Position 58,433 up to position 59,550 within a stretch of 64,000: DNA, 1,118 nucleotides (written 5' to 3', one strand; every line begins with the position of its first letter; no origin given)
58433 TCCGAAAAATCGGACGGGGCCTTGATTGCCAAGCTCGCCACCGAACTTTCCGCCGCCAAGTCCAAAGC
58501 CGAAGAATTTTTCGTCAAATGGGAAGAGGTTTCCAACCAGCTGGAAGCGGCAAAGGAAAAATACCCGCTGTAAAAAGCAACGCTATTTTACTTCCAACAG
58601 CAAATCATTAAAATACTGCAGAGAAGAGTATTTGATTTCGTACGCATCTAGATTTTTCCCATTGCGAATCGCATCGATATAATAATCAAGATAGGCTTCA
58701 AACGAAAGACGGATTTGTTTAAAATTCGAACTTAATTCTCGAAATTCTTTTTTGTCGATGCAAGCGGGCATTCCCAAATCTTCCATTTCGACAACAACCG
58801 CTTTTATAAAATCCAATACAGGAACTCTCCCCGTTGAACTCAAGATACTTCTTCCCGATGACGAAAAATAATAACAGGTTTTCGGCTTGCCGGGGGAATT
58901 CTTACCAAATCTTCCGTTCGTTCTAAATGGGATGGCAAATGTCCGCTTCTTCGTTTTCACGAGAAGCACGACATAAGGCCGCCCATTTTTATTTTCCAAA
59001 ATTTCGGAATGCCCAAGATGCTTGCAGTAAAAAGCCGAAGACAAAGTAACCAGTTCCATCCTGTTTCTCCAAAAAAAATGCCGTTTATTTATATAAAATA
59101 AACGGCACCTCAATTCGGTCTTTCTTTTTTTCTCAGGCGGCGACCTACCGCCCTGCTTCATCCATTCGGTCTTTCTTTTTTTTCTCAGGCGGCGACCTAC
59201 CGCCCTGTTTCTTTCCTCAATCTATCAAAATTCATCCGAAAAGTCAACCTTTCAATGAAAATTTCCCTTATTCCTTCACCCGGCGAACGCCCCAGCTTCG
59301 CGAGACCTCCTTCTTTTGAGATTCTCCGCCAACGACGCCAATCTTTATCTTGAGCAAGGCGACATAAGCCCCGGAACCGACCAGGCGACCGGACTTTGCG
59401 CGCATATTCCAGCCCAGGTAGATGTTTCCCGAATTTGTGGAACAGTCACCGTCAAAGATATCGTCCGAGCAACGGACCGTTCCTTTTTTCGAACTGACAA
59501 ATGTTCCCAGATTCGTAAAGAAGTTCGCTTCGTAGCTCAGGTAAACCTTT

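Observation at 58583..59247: Unannotated type III toxin-antitoxin locus: promoter, two tandem 51/52-nt RNA repeats, terminator, ToxN/AbiQ-like ORF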

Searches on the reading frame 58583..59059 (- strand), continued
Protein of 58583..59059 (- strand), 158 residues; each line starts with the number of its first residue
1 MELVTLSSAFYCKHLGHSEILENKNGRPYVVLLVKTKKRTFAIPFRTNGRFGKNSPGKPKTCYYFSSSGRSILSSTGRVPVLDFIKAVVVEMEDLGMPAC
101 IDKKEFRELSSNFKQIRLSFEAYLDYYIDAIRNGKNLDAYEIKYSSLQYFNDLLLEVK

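Call 51: get_annotated_region(hit=H7, flank=600)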
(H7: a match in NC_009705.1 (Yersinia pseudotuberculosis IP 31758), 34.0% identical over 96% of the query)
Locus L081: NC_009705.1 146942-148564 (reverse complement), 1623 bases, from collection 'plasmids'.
description: Yersinia pseudotuberculosis IP 31758 plasmid p_153kb, complete sequence
organism: Yersinia pseudotuberculosis IP 31758 (NCBI taxid 349747)
taxonomy: Bacteria; Pseudomonadota; Gammaproteobacteria; Enterobacterales; Yersiniaceae; Yersinia; Yersinia pseudotuberculosis; Yersinia pseudotuberculosis IP 31758
host: -; source: stool of a patient presenting with scarlet-like fever in the Primorski region of the former USSR; in 1971 ...; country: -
typing (MOB-suite, as given by PLSDB): non-mobilizable; replicon rep_cluster_957; mating-pair formation MPF_I
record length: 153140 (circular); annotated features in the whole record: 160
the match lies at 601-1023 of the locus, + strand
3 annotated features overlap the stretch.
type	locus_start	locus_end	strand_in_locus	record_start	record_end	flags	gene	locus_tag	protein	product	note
CDS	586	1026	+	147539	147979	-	-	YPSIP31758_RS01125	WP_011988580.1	hypothetical protein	-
CDS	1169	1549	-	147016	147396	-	-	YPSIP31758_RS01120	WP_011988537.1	hypothetical protein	-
CDS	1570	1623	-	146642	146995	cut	-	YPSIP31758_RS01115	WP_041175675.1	hypothetical protein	-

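Call 66: list_cluster_members(proteins=[window:58583-59059:-, P0002, P0014])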
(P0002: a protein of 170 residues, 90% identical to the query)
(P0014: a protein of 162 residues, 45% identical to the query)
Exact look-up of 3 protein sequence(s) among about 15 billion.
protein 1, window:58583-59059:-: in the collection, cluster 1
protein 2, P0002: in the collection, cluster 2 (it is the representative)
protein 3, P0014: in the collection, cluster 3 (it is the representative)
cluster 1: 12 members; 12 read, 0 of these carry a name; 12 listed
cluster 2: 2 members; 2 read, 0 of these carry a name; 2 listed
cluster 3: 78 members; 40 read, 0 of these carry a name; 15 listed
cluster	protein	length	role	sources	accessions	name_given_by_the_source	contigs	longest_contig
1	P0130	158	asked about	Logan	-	-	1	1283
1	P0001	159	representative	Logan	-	-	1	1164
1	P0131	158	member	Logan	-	-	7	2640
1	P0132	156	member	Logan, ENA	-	-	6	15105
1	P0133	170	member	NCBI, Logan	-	-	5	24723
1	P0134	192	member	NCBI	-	-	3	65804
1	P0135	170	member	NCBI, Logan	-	-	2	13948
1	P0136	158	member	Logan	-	-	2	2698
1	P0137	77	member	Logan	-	-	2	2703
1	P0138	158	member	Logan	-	-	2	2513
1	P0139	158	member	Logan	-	-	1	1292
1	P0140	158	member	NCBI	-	-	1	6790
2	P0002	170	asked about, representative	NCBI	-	-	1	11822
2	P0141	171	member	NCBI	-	-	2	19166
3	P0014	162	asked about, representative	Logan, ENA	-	-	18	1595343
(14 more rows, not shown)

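Call 68: find_related_loci(query=A1, collection=viral_contigs, flank=1500)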
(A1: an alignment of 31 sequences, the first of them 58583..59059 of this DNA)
Query A1 (158 aa) in viral_contigs; peptide patterns used: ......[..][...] (x = any residue, [..] = any of these).
26 stretches matched a pattern; 9 encode a relative of the query (tblastn E <= 1e-3); 9 distinct loci.
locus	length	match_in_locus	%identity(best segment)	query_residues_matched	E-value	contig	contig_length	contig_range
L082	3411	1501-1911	31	1-154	2e-13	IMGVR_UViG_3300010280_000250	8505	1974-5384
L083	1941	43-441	35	6-151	1e-12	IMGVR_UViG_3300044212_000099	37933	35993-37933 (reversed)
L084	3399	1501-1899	35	6-151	3e-12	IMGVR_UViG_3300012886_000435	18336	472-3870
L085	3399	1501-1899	31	1-150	7e-12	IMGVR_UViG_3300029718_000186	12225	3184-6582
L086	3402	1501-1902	34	1-151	4e-11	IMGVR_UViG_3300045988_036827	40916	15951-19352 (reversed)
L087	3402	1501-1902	34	1-151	4e-11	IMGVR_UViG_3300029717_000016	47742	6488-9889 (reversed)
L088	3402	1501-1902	34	1-151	4e-11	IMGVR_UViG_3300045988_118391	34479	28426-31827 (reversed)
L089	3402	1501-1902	34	1-151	4e-11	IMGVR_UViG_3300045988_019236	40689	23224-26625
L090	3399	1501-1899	32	1-150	2e-9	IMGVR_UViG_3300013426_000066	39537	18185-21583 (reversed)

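Call 71: find_encoding_contigs(protein=P0134, flank=1000, max_places=4)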
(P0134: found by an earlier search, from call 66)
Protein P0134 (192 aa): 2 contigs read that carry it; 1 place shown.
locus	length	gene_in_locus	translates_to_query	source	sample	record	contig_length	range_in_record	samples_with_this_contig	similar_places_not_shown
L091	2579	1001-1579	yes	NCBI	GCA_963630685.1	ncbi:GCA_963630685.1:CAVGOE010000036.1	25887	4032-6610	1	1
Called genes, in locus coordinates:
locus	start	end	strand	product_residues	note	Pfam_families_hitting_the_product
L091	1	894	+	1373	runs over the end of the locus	PF07691:PA14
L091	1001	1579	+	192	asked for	-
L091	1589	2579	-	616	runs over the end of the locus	PF00005:ABC_tran, PF02463:SMC_N (faint), PF13555:AAA_29 (faint), PF01926:MMR_HSR1 (faint), PF13304:AAA_21 (faint), PF12848:ABC_tran_Xtn, PF00005:ABC_tran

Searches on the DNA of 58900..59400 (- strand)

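Call 22: search_rna_families(source=window, start=58900, end=59400, threshold=evalue, max_evalue=10)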
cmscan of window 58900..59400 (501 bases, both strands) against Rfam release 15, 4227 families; matches with E-value up to 10: 12.
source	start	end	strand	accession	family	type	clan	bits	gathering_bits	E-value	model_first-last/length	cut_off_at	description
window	59063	59155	-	RF02316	TtnuHACA9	Gene; snRNA; snoRNA; HACA-box;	-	23.9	100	0.13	1-135/135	no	Tetrahymena snoRNA TtnuHACA9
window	59067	59119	-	RF03474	mir-4766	Gene; miRNA;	-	21.6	72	0.11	1-56/56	no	mir-4766 microRNA precursor family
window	59062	59131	+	RF02371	PyrG_leader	Cis-reg; leader;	-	21.3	65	2.1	1-78/78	no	PyrG leader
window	59161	59210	-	RF02925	6A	Gene; sRNA;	-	20.2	41.2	0.34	1-52/52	no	6A RNA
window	59059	59174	-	RF01437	S_pombe_snR10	Gene; snRNA; snoRNA; HACA-box;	CL00031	18.7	50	4.3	1-167/167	no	small nucleolar RNA snR10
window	58918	59042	-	RF01608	ceN102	Gene; snRNA; snoRNA; HACA-box;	-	18.2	50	3.1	1-142/142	no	Caenorhabditis snoRNA ceN80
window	59071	59134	-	RF02397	sau-5971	Gene; sRNA;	-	17.3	90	1.6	1-96/96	no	Staphylococcus sRNA sau-5971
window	59025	59111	+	RF02901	AaHKsRNA41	Gene; sRNA;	-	16.9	97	0.15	1-187/187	no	Aggregatibacter sRNA 41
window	59173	59210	+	RF01497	ALIL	Cis-reg;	-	15.4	50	0.11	1-117/117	no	ALIL pseudoknot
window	59217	59275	+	RF01952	SOX2OT_exon2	Gene; lncRNA;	-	12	45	3.4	1-69/69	no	SOX2 overlapping transcript exon 2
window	59120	59196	+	RF02219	ZNRD1-AS1_2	Gene; lncRNA;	-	11.5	60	3.4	1-76/76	no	ZNRD1 antisense RNA 1 conserved region 2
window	59131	59165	-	RF01124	sR36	Gene; snRNA; snoRNA; CD-box;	-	9.5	55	8.8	1-55/55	no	Small nucleolar RNA sR36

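Call 56: build_rna_model(alignment_id=A2, structure=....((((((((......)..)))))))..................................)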
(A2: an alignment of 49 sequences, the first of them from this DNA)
Model R1 built from alignment A2 (49 sequences, 62 columns); structure: as given.
model positions 50; base pairs 8; branch points 0; effective number of sequences 49; information 1.015 bits per position. Calibrated on 0.2 Mb of random sequence (short: E-values are rough).
structure used (alignment columns):
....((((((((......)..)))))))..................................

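Call 57: search_with_rna_model(model_id=R1, sources=[window, L001, L002, L003, L004, L005, L006, L007, L008, L009, L010, L011, L012, L013, L014, L015, L016, L017, L018, L019, L020, L021, L022, L023, L024, L025, L026, L027, L028, L029, L030, L031, L032, L033, L034, L035, L036, L037, L038, L039, L040, L041, L042, L043, L044, L045, L046, L047, L048, L049, L050, L051, L052, L053, L054, L055, L056, L057, L058, L059, L060, L061, L062, L063, L064, L065, L066, L067, L068, L069, L070, L071, L072, L073, L074, L075, L076, L077, L078, L079, L080, L081], max_evalue=1)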
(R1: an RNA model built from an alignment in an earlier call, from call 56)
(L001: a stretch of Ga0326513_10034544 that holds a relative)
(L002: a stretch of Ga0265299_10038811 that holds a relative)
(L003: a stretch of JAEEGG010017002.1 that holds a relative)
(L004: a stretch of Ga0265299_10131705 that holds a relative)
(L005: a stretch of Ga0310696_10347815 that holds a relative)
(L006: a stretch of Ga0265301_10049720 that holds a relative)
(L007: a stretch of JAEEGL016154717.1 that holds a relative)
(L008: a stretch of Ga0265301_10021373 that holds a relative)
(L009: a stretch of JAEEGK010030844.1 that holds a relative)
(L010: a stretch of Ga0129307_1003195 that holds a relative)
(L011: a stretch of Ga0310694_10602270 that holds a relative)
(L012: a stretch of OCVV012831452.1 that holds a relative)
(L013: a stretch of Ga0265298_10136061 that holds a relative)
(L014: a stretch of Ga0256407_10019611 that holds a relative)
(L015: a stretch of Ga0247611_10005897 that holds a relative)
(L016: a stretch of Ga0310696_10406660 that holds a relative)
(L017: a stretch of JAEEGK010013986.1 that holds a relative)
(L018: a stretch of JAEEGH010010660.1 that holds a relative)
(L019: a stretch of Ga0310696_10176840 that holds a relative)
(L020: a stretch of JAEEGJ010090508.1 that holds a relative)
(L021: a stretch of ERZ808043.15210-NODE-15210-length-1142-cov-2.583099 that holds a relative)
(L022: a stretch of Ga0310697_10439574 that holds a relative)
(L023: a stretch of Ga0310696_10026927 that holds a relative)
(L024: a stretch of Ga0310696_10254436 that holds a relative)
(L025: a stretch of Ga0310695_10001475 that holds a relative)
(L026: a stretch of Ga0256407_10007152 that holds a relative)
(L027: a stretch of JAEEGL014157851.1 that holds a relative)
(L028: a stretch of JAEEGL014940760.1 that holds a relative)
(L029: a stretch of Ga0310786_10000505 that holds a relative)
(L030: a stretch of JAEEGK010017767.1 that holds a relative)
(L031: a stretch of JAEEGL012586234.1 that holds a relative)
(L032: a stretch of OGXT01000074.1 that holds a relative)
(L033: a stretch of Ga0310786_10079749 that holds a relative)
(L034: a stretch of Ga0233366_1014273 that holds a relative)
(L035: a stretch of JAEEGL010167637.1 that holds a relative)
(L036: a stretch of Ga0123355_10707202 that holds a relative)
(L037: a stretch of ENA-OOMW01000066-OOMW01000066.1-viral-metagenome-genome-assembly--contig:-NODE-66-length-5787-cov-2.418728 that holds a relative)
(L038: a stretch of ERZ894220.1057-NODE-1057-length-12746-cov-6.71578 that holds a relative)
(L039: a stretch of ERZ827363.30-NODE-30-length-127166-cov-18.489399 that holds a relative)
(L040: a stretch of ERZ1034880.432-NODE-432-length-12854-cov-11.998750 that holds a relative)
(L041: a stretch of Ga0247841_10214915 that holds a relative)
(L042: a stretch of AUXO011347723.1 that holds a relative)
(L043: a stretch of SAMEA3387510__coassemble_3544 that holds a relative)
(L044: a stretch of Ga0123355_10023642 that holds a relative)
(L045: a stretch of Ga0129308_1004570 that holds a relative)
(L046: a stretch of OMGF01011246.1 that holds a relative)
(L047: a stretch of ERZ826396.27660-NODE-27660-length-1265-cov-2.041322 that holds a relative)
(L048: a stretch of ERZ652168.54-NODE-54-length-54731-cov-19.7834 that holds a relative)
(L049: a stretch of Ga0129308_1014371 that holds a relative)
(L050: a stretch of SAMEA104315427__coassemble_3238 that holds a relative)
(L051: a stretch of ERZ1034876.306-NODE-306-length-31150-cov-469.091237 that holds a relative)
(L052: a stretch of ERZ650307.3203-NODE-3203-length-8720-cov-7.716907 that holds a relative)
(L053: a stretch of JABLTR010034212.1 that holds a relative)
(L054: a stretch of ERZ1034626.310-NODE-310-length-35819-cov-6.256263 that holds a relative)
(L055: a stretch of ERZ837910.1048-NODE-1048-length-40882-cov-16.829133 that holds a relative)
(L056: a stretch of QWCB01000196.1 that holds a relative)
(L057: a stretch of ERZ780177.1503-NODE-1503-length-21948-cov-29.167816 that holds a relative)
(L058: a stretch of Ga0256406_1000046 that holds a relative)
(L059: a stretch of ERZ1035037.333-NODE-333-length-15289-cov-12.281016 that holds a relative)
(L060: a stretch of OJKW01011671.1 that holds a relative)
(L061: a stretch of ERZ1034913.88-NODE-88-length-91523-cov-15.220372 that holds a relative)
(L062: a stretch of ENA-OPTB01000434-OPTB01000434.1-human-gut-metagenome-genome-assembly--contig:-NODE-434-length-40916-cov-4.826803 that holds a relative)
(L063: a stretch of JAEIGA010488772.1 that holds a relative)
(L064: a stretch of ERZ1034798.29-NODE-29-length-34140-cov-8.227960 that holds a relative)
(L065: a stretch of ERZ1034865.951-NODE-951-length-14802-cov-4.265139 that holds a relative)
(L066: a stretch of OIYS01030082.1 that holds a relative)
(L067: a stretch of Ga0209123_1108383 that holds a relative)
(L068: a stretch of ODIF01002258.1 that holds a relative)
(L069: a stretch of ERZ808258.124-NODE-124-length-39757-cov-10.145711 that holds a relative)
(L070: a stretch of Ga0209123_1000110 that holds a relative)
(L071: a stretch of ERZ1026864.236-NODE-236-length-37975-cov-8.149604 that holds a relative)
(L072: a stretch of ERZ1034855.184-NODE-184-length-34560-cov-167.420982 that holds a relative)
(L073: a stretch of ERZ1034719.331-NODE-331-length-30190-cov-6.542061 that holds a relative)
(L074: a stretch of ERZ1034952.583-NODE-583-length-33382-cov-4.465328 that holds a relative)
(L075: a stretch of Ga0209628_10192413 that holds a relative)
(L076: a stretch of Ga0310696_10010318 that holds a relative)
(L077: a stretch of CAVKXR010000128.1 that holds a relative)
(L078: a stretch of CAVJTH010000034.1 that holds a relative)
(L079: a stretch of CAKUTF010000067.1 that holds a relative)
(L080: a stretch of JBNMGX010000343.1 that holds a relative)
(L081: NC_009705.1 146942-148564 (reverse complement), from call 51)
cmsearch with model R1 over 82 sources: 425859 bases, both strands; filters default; matches with E-value up to 1: 158.
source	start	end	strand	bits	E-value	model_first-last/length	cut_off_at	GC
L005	954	1003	+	63.2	2.1e-12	1-50/50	no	0.46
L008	1427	1476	+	63.2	2.1e-12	1-50/50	no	0.46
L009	214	262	+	62.3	3.6e-12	1-50/50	no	0.45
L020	1388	1436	+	62.3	3.6e-12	1-50/50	no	0.45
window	59161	59210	-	61.6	5.1e-12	1-50/50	no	0.5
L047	481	530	+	60.5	9.8e-12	1-50/50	no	0.48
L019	1767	1816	+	60.2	1.2e-11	1-50/50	no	0.46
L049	214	263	+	60.2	1.2e-11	1-50/50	no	0.56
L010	2335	2383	+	59.9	1.4e-11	1-50/50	no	0.47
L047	531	580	+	59.9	1.4e-11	1-50/50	no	0.42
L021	244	292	+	59.8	1.5e-11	1-50/50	no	0.43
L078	4851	4900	+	59.5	1.8e-11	1-50/50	no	0.5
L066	256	305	+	59.4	1.9e-11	1-50/50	no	0.48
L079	4907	4955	+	59.3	1.9e-11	1-50/50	no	0.49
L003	2839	2888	+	58.9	2.4e-11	1-50/50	no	0.44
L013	1532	1580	+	58.8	2.7e-11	1-50/50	no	0.47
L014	2838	2886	+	58.8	2.7e-11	1-50/50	no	0.47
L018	2839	2887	+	58.8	2.7e-11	1-50/50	no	0.47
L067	545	594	+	58.5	3e-11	1-50/50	no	0.36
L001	609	658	+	58.5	3.1e-11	1-50/50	no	0.44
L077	4850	4898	+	58.4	3.2e-11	1-50/50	no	0.53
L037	2899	2948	+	57.9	4.4e-11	1-50/50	no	0.38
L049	264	313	+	57.5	5.4e-11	1-50/50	no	0.44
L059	2900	2949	+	57.5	5.4e-11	1-50/50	no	0.44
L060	1397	1446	+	57.5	5.4e-11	1-50/50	no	0.44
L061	2900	2949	+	57.5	5.4e-11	1-50/50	no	0.44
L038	807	856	+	57.5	5.6e-11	1-50/50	no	0.34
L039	2831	2880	+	57.5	5.6e-11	1-50/50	no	0.34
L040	2831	2880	+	57.5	5.6e-11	1-50/50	no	0.34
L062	2900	2949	+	57.4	5.9e-11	1-50/50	no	0.44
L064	2900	2949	+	57.4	5.9e-11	1-50/50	no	0.44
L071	2901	2950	+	57.4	5.9e-11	1-50/50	no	0.44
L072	2900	2949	+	57.4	5.9e-11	1-50/50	no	0.44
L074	2900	2949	+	57.4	5.9e-11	1-50/50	no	0.44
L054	2849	2898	+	57.2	6.7e-11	1-50/50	no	0.54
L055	2849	2898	+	57.2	6.7e-11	1-50/50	no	0.54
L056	2849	2898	+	57.2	6.7e-11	1-50/50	no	0.54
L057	2849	2898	+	57.2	6.7e-11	1-50/50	no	0.54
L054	2899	2948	+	57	7.2e-11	1-50/50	no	0.4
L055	2899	2948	+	57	7.2e-11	1-50/50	no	0.4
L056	2899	2948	+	57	7.2e-11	1-50/50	no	0.4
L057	2899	2948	+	57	7.2e-11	1-50/50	no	0.4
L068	742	791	+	57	7.2e-11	1-50/50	no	0.4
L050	2622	2671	+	56.7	8.8e-11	1-50/50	no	0.44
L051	2898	2947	+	56.7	8.8e-11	1-50/50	no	0.44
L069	2891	2940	+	56.6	9.3e-11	1-50/50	no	0.46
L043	1680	1729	+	56.5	9.9e-11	1-50/50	no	0.48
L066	306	355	+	56.3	1.1e-10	1-50/50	no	0.42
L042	366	415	+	56.2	1.1e-10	1-50/50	no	0.44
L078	4903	4951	+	56.2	1.2e-10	1-50/50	no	0.51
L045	2902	2951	+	56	1.3e-10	1-50/50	no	0.48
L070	2827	2876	+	56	1.3e-10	1-50/50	no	0.36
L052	3517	3566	+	55.9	1.4e-10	1-50/50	no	0.42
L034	527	576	+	55.6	1.7e-10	1-50/50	no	0.38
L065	2901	2950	+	55.4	1.8e-10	1-50/50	no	0.46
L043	1731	1780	+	55.4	1.8e-10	1-50/50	no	0.38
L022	278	326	+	55.3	1.9e-10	1-50/50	no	0.47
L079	4856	4904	+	55.2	2e-10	1-50/50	no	0.47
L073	2900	2949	+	55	2.3e-10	1-50/50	no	0.46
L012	2823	2872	+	54.9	2.5e-10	1-50/50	no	0.54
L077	4901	4949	+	54.8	2.5e-10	1-50/50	no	0.49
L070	3541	3590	+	54.8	2.6e-10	1-50/50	no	0.36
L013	1583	1631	+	54.7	2.7e-10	1-50/50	no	0.43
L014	2889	2937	+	54.7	2.7e-10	1-50/50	no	0.43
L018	2890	2938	+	54.7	2.7e-10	1-50/50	no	0.43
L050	2572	2621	+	54.7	2.8e-10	1-50/50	no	0.56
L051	2848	2897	+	54.7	2.8e-10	1-50/50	no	0.56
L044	2889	2938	+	54.5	3e-10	1-50/50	no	0.4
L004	1209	1257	+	54.4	3.3e-10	1-50/50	no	0.43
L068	692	741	+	54.2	3.6e-10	1-50/50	no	0.44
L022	329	377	+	53.9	4.3e-10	1-50/50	no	0.41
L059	2850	2899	+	53.8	4.5e-10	1-50/50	no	0.44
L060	1347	1396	+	53.8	4.5e-10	1-50/50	no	0.44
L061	2850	2899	+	53.8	4.5e-10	1-50/50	no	0.44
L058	3446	3495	+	53.8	4.6e-10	1-50/50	no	0.42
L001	558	606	+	53.6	5e-10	1-50/50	no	0.53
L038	857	906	+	53.6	5.1e-10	1-50/50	no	0.34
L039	2881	2930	+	53.6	5.1e-10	1-50/50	no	0.34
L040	2881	2930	+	53.6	5.1e-10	1-50/50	no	0.34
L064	2850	2899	+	53.3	5.9e-10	1-50/50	no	0.42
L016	450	499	+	53.3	6.2e-10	1-50/50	no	0.46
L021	295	343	+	53.1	6.7e-10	1-50/50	no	0.37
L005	1006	1054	+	53.1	6.8e-10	1-50/50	no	0.35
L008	1479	1527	+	53.1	6.8e-10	1-50/50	no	0.35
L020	1439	1487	+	53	7.4e-10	1-50/50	no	0.37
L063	2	51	+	52.9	7.5e-10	1-50/50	no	0.4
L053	2823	2872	+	52.9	7.6e-10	1-50/50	no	0.44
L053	2874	2923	+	52.9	7.7e-10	1-50/50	no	0.42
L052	3466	3515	+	52.9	7.8e-10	1-50/50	no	0.44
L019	1819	1868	+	52.7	8.5e-10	1-50/50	no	0.4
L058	3496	3545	+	52.7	8.6e-10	1-50/50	no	0.42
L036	116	165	+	52.5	9.4e-10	1-50/50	no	0.44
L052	2840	2888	+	52.3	1.1e-09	1-50/50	no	0.49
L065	2851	2900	+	52.3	1.1e-09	1-50/50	no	0.46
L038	1471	1520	+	52.3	1.1e-09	1-50/50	no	0.34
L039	3495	3544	+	52.3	1.1e-09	1-50/50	no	0.34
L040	3495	3544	+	52.3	1.1e-09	1-50/50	no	0.34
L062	2850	2899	+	52.1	1.2e-09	1-50/50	no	0.46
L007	2823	2871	+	51.6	1.6e-09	1-50/50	no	0.55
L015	2824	2872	+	51.6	1.6e-09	1-50/50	no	0.55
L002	263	312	+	51.5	1.7e-09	1-50/50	no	0.42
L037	2849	2898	+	51.5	1.7e-09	1-50/50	no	0.48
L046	93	142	+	51.4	1.8e-09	1-50/50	no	0.42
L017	2890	2938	+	51.2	2e-09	1-50/50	no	0.45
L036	66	115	+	51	2.3e-09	1-50/50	no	0.44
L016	502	551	+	50.7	2.7e-09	1-50/50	no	0.38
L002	210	260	+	49.6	5.1e-09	1-50/50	no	0.51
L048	2852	2901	+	49.5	5.2e-09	1-50/50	no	0.44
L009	265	313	+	49.2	6.2e-09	1-50/50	no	0.37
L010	2386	2434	+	49.2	6.2e-09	1-50/50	no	0.37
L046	43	91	+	48.8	8.1e-09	1-50/50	no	0.55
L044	3518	3567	+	48.7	8.5e-09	1-50/50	no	0.38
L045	2851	2900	+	48.4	1e-08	1-50/50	no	0.42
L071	2851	2900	+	48.1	1.2e-08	1-50/50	no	0.5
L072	2850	2899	+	48.1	1.2e-08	1-50/50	no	0.5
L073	2850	2899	+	48.1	1.2e-08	1-50/50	no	0.5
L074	2850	2899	+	48.1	1.2e-08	1-50/50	no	0.5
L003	2891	2940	+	48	1.3e-08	1-50/50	no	0.44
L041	838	887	+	47.9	1.3e-08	1-50/50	no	0.38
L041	788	837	+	47.5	1.7e-08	1-50/50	no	0.38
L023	2881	2931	+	47.1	2.1e-08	1-50/50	no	0.51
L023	2830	2880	+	46.9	2.4e-08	1-50/50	no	0.47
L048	2903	2952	+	46.6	2.8e-08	1-50/50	no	0.44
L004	1260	1309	+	45.3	5.9e-08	1-50/50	no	0.42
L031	198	239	+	45.2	6.4e-08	1-50/50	no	0.4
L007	2874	2922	+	43.3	1.8e-07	1-50/50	no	0.45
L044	2838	2888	+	43.3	1.9e-07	1-50/50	no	0.35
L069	2844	2890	+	43.2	1.9e-07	4-50/50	no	0.47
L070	2877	2926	+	42.6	2.8e-07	1-50/50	no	0.34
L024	7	57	+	40.5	9e-07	1-50/50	no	0.45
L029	2833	2883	+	40.5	9e-07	1-50/50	no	0.45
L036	737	786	+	39.9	1.3e-06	1-50/50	no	0.38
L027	28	78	+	39.8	1.3e-06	1-50/50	no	0.47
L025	2830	2880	+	39.8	1.4e-06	1-50/50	no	0.43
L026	2830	2880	+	39.8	1.4e-06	1-50/50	no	0.43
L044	3468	3517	+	39.4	1.7e-06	1-50/50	no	0.44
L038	1421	1470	+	39.3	1.8e-06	1-50/50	no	0.28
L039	3445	3494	+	39.3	1.8e-06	1-50/50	no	0.28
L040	3445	3494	+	39.3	1.8e-06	1-50/50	no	0.28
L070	3489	3538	+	38.8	2.4e-06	1-50/50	no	0.32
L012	2875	2922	+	38.7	2.5e-06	1-50/50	no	0.46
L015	2875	2922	+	38.7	2.5e-06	1-50/50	no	0.46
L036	687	736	+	38.1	3.7e-06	1-50/50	no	0.42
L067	599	638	+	37.9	4.1e-06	5-44/50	no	0.4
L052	2889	2938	+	35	2.2e-05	1-50/50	no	0.4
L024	58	108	+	34.5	2.8e-05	1-50/50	no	0.45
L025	2881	2931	+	34.5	2.8e-05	1-50/50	no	0.45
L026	2881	2931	+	34.5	2.8e-05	1-50/50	no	0.45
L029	2884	2934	+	34.5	2.8e-05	1-50/50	no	0.45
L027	79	129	+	34.4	2.9e-05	1-50/50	no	0.43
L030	1693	1742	+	30.4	0.00028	1-50/50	no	0.48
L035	471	512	+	29.9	0.00038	1-50/50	no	0.5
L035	514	555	+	29.1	0.0006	1-50/50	no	0.48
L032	2853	2893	+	27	0.0021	1-50/50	no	0.39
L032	2894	2934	+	27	0.0021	1-50/50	no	0.39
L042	319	363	+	21.2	0.056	1-50/50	no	0.47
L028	342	385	+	20.2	0.097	1-50/50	no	0.39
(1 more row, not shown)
